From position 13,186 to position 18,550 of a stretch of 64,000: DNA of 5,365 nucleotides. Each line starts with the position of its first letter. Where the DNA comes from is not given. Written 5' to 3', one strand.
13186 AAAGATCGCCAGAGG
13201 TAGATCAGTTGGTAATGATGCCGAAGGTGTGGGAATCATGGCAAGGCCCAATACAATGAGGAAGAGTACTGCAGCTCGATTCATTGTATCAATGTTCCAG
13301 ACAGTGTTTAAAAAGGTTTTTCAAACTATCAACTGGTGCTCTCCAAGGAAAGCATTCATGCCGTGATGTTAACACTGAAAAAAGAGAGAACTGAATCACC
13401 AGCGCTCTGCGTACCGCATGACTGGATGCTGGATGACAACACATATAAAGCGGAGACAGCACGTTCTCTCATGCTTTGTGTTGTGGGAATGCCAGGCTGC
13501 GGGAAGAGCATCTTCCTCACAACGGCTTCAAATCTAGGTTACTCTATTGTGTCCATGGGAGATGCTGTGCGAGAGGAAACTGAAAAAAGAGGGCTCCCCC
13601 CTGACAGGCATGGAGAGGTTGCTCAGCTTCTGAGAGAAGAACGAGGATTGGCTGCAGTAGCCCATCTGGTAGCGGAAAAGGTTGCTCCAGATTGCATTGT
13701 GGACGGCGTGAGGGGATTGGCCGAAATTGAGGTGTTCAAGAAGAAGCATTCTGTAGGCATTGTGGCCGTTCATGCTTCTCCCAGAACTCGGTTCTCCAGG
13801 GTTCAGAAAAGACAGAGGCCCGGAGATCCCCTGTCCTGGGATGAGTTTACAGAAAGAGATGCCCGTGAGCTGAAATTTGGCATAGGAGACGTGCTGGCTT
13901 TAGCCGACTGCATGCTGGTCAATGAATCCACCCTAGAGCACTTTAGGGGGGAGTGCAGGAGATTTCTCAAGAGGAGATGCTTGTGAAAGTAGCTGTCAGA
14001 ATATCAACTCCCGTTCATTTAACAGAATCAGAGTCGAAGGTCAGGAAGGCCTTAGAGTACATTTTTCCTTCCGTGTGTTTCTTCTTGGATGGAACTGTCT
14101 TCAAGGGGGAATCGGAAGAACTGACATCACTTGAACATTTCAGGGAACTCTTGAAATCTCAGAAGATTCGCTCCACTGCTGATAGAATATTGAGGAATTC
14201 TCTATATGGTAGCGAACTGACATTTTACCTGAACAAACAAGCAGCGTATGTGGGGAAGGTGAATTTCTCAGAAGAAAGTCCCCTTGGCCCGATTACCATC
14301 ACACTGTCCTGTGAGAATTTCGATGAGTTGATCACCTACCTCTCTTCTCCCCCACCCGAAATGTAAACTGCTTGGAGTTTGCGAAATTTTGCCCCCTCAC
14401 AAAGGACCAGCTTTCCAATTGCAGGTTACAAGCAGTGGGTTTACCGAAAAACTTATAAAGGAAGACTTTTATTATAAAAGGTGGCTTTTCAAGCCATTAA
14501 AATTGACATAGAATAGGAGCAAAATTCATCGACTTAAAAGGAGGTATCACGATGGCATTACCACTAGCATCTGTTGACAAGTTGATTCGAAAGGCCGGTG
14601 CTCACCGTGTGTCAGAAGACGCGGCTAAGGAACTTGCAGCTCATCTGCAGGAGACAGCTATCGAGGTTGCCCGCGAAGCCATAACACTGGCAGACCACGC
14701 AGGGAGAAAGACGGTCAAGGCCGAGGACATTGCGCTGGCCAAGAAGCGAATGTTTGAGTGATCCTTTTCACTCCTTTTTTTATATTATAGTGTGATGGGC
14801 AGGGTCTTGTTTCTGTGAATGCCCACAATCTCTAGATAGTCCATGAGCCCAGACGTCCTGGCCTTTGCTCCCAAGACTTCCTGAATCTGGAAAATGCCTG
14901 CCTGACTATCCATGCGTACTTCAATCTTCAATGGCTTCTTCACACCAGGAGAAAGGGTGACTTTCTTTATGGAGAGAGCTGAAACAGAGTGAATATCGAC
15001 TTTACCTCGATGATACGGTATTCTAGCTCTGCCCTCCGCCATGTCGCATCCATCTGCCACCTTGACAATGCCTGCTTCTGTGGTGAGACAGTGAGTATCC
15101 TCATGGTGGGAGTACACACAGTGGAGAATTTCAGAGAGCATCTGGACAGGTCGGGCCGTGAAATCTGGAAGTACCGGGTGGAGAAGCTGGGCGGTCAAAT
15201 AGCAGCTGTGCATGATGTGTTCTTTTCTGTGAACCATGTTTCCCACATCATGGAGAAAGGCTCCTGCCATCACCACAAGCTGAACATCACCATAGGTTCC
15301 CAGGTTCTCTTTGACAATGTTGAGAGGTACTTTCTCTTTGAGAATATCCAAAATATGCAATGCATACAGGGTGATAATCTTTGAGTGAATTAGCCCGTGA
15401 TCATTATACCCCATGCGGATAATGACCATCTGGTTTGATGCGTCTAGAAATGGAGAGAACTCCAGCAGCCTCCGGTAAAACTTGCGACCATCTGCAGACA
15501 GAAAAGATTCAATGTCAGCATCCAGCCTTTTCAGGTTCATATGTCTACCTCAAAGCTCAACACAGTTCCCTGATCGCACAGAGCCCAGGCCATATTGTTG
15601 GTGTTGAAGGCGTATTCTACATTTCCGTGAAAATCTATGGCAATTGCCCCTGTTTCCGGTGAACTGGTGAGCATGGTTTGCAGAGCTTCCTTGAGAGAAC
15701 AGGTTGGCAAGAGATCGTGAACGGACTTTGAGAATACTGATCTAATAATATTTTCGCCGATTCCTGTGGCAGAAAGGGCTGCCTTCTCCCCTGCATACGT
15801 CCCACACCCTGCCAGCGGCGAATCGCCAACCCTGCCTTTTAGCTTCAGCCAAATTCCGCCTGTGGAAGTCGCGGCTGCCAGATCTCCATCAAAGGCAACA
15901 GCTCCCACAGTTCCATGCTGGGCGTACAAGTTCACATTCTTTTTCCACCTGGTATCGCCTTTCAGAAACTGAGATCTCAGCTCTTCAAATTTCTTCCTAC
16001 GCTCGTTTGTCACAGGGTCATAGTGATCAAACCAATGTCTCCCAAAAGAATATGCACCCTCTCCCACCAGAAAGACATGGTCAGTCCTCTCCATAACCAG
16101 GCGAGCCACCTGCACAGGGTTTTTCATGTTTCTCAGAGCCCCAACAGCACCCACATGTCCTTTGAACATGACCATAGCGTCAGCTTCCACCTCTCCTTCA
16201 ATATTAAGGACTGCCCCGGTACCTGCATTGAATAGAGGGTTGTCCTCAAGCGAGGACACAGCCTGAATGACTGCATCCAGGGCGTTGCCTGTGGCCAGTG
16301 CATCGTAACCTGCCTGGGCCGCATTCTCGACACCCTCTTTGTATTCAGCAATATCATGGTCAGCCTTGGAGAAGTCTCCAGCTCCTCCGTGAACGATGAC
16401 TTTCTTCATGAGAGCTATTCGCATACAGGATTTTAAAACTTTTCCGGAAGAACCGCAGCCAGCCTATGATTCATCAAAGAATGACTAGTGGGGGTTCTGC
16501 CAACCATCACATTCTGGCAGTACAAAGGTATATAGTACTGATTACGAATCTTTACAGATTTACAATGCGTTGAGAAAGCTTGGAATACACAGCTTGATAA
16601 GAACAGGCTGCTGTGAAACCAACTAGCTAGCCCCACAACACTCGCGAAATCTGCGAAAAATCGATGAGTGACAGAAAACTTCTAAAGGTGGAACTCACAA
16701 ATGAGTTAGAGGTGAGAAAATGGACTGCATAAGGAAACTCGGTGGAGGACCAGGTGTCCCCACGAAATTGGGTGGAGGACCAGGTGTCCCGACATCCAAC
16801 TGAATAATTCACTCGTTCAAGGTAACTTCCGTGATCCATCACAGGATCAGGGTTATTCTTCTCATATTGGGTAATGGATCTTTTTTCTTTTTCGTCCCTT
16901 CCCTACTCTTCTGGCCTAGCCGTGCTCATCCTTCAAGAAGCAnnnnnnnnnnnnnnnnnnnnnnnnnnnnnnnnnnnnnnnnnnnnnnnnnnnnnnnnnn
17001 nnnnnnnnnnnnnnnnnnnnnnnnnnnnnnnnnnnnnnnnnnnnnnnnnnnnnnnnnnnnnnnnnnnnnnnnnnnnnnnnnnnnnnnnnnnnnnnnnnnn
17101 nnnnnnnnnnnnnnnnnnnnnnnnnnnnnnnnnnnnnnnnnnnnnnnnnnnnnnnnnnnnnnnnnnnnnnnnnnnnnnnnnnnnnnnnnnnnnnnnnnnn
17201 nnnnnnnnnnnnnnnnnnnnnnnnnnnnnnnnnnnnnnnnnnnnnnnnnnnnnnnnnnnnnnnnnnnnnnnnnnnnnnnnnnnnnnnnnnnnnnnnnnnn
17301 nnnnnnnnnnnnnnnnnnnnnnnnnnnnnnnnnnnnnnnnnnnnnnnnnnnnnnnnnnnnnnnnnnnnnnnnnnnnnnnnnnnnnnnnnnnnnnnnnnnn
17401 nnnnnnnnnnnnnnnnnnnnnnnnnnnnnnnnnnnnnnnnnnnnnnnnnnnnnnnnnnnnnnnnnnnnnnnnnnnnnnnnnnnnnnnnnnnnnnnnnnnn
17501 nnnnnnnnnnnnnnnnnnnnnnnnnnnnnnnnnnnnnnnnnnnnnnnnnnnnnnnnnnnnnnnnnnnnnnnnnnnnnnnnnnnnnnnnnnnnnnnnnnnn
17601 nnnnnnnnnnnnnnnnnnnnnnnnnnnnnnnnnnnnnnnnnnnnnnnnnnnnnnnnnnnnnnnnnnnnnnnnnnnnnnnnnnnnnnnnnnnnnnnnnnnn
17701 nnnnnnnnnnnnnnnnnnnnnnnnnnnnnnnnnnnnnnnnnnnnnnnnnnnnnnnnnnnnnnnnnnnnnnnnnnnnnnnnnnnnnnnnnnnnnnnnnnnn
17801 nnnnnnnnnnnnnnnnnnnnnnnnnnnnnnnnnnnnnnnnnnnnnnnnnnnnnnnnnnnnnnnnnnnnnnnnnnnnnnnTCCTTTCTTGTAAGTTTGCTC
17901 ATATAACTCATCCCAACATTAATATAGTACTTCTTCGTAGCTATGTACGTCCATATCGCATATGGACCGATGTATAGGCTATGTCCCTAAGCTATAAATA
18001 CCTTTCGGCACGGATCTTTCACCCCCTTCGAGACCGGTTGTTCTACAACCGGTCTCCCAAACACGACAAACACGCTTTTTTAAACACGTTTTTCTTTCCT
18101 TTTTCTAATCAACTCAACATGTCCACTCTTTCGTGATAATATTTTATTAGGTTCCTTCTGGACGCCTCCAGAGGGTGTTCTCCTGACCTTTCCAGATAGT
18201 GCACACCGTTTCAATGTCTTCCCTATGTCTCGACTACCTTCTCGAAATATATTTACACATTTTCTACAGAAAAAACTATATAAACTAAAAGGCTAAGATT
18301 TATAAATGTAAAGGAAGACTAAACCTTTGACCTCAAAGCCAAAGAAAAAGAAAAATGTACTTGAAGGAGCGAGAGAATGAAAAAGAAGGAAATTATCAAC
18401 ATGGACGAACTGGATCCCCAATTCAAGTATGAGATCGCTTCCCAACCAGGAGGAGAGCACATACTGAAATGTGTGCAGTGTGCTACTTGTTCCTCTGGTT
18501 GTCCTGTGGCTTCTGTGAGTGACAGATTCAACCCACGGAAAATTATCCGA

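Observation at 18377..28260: Eight-gene hdrC-hdrB-hdrA-mvhD-hdrA(large)-mvhD-mvhG-mvhA cluster with duplicated HdrA and MvhD modules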

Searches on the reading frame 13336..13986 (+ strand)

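Call 8: search_protein_families(library=pfam, proteins=[window:13336-13986:+], max_evalue=0.001)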
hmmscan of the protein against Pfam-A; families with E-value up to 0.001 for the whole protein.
window:13336-13986:+ (216 aa): 3 families
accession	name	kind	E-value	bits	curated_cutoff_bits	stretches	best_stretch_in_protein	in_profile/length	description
PF13207.12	AAA_17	-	6.7e-13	49.5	27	1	50-163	1-127/136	AAA domain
PF13238.12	AAA_18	-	2.3e-09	38.2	29.4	1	48-160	2-112/128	AAA domain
PF13671.12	AAA_33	-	5.9e-06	27.1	27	1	46-164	1-123/143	AAA domain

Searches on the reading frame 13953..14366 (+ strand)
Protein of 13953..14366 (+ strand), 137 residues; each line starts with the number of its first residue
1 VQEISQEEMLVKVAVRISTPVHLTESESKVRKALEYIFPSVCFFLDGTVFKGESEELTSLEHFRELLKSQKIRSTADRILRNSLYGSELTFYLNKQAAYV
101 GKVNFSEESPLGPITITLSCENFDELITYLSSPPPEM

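Call 47: search_protein_families(library=pfam, proteins=[window:13953-14366:+], max_evalue=0.0001)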
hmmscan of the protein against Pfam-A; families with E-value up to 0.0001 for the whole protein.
window:13953-14366:+ (137 aa): 1 family
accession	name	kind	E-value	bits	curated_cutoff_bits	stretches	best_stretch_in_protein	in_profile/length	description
PF01877.22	RNA_binding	-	1.9e-15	57.6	26.9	1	15-118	2-118/120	RNA binding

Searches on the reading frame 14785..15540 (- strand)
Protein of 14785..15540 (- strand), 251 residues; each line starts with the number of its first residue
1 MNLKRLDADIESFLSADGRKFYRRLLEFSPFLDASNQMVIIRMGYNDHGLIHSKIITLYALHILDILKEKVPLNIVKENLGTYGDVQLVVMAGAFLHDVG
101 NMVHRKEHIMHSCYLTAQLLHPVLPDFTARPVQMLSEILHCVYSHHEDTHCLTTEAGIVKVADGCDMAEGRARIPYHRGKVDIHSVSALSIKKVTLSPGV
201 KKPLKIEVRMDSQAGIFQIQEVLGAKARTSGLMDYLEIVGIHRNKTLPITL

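Call 8: search_protein_families(library=pfam, proteins=[window:14785-15540:-], max_evalue=0.001)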
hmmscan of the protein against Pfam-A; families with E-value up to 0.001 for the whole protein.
window:14785-15540:- (251 aa): 1 family
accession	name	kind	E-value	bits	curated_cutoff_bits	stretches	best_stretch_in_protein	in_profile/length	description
PF01966.28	HD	-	1.5e-08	35.4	22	1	72-167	20-115/116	HD domain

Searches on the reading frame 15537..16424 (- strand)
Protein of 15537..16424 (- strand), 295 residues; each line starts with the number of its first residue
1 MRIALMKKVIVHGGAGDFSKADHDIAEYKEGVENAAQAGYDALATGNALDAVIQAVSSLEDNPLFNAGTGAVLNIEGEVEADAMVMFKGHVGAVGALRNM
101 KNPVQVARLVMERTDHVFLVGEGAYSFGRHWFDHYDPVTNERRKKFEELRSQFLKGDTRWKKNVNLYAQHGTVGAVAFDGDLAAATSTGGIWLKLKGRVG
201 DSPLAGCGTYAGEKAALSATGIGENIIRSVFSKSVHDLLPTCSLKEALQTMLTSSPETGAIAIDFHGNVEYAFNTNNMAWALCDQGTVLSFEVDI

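Call 8: search_protein_families(library=pfam, proteins=[window:15537-16424:-], max_evalue=0.001)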
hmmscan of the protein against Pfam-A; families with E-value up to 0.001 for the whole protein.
window:15537-16424:- (295 aa): 1 family
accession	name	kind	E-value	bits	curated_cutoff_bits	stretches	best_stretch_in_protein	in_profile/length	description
PF01112.23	Asparaginase_2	-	3.3e-78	263.4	27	1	8-286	2-301/309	Asparaginase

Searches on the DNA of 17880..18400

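Call 80: search_rna_families(source=window, start=17880, end=18400, threshold=evalue, max_evalue=1)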
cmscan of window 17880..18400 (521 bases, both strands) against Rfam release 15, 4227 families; matches with E-value up to 1: 0.
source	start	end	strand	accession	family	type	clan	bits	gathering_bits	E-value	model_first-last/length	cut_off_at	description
